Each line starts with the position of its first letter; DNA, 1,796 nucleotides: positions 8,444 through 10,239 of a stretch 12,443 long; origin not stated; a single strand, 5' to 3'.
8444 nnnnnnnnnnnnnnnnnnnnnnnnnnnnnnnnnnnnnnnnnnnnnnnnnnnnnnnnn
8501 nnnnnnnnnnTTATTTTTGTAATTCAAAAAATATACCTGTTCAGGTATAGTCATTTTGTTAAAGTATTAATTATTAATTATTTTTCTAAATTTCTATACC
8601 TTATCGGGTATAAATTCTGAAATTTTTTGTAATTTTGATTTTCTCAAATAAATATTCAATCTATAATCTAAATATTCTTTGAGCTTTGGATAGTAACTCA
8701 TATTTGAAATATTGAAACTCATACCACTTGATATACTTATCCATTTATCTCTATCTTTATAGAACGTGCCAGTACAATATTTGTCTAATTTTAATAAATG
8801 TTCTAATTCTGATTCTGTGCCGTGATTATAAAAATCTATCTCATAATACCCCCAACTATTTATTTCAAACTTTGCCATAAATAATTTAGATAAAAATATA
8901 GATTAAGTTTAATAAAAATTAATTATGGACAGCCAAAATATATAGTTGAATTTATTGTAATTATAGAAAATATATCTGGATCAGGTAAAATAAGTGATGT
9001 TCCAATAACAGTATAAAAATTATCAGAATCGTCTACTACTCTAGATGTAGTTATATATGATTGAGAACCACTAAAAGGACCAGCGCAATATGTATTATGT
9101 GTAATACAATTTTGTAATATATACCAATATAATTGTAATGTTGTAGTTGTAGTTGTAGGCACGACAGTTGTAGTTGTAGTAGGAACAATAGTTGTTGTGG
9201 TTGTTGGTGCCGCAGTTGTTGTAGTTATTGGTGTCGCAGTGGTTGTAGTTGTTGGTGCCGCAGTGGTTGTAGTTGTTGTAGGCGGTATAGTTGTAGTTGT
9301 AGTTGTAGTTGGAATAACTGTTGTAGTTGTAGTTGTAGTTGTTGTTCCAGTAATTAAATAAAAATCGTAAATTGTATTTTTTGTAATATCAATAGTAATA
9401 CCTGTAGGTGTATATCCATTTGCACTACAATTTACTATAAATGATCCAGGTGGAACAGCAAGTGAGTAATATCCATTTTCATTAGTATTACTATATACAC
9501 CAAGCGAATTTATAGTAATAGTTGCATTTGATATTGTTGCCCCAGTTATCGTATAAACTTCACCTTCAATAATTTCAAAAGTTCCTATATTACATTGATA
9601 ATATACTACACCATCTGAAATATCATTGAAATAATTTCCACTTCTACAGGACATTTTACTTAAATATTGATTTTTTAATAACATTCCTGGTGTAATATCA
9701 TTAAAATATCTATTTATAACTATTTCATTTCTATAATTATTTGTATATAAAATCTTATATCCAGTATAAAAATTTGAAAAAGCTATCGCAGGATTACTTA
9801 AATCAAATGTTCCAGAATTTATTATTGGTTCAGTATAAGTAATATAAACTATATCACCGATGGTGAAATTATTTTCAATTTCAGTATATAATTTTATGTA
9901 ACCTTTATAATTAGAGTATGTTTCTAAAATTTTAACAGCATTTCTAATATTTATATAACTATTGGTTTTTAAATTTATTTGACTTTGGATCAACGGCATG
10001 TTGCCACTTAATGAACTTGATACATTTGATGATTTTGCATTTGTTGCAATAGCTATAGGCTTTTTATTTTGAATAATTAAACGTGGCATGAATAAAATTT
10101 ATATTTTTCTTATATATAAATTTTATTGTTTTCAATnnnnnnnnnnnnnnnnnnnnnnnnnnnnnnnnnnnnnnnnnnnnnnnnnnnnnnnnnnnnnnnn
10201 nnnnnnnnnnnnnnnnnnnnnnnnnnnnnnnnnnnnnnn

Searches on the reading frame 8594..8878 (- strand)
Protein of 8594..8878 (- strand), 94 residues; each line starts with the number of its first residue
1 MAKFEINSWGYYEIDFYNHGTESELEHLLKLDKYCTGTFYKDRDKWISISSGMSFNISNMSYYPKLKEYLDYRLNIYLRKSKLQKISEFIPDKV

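Call 3: search_protein_families(library=pfam, proteins=[window:8594-8878:-], max_evalue=0.1)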
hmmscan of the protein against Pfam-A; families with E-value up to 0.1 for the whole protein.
window:8594-8878:- (94 aa): 0 families

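Call 4: search_protein_families(library=phrogs, proteins=[window:8594-8878:-], max_evalue=0.1)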
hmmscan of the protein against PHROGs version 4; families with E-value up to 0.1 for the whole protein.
window:8594-8878:- (94 aa): 1 family
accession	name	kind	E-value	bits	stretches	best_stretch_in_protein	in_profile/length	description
phrog_25403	-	unknown function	0.014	16.8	1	50-85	65-100/122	-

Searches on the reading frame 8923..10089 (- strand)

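Call 3: search_protein_families(library=pfam, proteins=[window:8923-10089:-], max_evalue=0.1)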
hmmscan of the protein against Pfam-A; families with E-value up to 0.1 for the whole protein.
window:8923-10089:- (388 aa): 1 family
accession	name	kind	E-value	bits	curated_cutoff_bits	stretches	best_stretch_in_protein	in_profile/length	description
PF13715.12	CarbopepD_reg_2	-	1.1e-07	32.2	32.2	1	174-249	1-78/88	CarboxypepD_reg-like domain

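Call 4: search_protein_families(library=phrogs, proteins=[window:8923-10089:-], max_evalue=0.1)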
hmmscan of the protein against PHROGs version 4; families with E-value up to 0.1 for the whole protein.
window:8923-10089:- (388 aa): 1 family
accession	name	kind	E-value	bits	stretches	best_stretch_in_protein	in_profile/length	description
phrog_366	-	tail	0.014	15.8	1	183-233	14-74/474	tail fiber protein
